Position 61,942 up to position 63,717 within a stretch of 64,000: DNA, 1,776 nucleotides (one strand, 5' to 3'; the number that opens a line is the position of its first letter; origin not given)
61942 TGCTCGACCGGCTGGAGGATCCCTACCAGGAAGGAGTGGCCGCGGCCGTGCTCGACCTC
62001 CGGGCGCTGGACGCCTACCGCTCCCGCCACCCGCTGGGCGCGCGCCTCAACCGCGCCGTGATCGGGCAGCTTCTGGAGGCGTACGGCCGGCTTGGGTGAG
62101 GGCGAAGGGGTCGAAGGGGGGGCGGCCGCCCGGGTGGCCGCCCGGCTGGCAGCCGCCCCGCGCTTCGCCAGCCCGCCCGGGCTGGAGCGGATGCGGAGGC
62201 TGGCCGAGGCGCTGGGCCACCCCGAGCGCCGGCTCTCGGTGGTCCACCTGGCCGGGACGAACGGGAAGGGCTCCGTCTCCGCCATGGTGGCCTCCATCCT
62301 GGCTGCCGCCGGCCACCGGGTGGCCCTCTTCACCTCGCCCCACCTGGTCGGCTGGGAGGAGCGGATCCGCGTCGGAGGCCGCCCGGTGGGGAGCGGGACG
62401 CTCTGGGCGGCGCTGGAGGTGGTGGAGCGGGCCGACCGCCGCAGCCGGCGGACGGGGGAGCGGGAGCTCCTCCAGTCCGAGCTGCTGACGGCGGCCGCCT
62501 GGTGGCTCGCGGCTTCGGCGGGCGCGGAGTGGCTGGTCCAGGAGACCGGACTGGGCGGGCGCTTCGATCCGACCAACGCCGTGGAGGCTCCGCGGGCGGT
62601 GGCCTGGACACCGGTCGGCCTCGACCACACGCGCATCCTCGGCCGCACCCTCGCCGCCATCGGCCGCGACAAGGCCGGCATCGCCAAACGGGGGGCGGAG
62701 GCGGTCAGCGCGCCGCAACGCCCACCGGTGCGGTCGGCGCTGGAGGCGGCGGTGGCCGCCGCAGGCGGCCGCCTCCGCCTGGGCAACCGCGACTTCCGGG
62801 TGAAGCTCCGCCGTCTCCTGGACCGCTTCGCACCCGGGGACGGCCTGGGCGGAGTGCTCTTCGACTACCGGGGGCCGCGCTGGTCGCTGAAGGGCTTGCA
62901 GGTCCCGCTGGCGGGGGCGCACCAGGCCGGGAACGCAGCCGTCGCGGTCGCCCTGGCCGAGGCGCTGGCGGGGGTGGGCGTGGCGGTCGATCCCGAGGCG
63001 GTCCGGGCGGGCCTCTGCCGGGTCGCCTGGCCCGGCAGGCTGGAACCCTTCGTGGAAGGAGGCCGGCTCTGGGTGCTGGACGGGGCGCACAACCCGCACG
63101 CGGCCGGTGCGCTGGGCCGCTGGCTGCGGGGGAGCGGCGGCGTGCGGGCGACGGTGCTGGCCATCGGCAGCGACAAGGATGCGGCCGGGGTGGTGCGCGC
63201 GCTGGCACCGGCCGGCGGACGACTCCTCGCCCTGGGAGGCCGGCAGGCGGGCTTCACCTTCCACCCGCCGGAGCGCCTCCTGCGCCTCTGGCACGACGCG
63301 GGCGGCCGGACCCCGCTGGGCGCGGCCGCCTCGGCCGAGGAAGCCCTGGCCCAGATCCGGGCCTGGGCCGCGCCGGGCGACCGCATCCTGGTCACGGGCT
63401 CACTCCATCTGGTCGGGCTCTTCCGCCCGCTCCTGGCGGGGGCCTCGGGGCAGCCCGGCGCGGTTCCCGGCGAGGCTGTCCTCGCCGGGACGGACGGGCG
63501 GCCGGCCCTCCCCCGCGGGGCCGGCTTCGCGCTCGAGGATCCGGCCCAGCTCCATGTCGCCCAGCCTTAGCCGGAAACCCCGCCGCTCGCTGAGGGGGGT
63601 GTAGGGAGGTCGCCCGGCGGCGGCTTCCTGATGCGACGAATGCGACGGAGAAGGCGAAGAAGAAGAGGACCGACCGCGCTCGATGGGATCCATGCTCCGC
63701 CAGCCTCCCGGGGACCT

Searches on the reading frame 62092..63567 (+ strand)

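Call 85: search_protein_families(library=pfam, proteins=[window:62092-63567:+], max_evalue=0.00001)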
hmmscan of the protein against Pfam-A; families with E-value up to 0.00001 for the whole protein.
window:62092-63567:+ (492 aa): 1 family
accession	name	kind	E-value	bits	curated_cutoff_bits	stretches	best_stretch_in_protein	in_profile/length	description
PF02875.26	Mur_ligase_C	-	2.5e-10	41.7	28.4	1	315-437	1-126/127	Mur ligase, glutamate ligase domain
